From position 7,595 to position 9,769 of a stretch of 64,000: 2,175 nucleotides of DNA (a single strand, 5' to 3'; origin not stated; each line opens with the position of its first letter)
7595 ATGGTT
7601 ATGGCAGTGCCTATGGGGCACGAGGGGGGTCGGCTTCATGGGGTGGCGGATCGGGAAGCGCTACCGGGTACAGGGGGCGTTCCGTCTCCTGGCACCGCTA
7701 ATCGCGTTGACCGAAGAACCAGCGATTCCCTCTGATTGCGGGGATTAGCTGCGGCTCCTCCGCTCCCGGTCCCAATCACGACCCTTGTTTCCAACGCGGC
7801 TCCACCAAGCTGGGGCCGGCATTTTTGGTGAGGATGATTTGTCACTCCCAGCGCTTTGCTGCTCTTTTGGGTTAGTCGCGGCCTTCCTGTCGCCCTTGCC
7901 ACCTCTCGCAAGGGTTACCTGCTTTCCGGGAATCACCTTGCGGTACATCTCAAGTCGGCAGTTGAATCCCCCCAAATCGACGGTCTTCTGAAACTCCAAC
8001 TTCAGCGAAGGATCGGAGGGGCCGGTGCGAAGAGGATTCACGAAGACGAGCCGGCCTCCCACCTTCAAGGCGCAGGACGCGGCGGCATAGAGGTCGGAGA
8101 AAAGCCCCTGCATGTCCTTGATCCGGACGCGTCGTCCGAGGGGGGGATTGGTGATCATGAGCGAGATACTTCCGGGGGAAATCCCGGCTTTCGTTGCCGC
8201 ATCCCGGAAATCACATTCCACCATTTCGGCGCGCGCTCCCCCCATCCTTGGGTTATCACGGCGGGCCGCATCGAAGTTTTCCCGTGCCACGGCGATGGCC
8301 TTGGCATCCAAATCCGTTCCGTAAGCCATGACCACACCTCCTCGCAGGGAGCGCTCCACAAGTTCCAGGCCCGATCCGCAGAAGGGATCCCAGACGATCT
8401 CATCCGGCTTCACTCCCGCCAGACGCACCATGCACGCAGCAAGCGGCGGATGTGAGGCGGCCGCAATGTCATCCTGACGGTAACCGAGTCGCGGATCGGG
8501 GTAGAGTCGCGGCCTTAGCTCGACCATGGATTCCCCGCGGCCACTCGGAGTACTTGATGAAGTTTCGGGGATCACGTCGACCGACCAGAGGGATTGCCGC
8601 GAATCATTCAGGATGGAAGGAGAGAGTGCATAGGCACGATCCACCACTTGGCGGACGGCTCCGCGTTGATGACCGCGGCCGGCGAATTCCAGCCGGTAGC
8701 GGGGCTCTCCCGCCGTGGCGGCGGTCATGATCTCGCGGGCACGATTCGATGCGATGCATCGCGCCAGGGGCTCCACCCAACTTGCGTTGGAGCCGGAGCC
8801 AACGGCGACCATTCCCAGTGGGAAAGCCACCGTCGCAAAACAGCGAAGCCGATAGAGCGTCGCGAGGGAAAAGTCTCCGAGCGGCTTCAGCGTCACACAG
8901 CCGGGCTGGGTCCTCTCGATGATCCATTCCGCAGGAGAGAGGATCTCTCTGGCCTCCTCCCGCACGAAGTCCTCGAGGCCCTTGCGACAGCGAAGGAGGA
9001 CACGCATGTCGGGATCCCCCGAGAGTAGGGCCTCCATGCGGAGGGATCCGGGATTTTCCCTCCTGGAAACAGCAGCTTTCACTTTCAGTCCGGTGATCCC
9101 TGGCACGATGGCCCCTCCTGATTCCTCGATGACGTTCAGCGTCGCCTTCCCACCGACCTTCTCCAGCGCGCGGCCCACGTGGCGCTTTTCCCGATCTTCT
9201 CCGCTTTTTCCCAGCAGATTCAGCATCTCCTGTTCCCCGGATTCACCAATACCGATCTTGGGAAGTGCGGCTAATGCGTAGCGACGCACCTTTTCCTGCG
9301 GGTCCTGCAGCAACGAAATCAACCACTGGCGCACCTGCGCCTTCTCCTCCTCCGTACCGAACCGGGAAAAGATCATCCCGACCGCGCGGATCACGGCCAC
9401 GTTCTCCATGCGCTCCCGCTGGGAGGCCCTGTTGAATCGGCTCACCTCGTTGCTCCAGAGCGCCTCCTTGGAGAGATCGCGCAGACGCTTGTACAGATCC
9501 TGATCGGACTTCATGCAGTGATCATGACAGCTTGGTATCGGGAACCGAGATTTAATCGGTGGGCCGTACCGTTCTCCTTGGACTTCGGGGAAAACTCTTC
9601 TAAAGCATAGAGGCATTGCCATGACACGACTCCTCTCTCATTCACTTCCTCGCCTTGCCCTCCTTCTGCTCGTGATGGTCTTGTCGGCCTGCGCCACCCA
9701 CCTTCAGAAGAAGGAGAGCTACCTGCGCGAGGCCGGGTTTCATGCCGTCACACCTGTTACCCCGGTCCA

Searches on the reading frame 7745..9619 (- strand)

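Call 69: search_protein_families(library=pfam, proteins=[window:7745-9619:-], max_evalue=0.001)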
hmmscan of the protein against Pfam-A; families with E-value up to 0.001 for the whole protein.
window:7745-9619:- (624 aa): 3 families
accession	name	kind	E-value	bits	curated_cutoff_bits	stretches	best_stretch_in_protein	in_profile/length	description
PF01170.24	UPF0020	-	9.7e-16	58.5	22.3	1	379-527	2-165/197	RMKL-like, methyltransferase domain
PF13646.12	HEAT_2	-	8.7e-05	23.2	27.7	1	99-164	3-67/88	HEAT repeats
PF05175.20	MTS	-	0.00016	21.8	23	1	414-544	40-155/170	Methyltransferase small domain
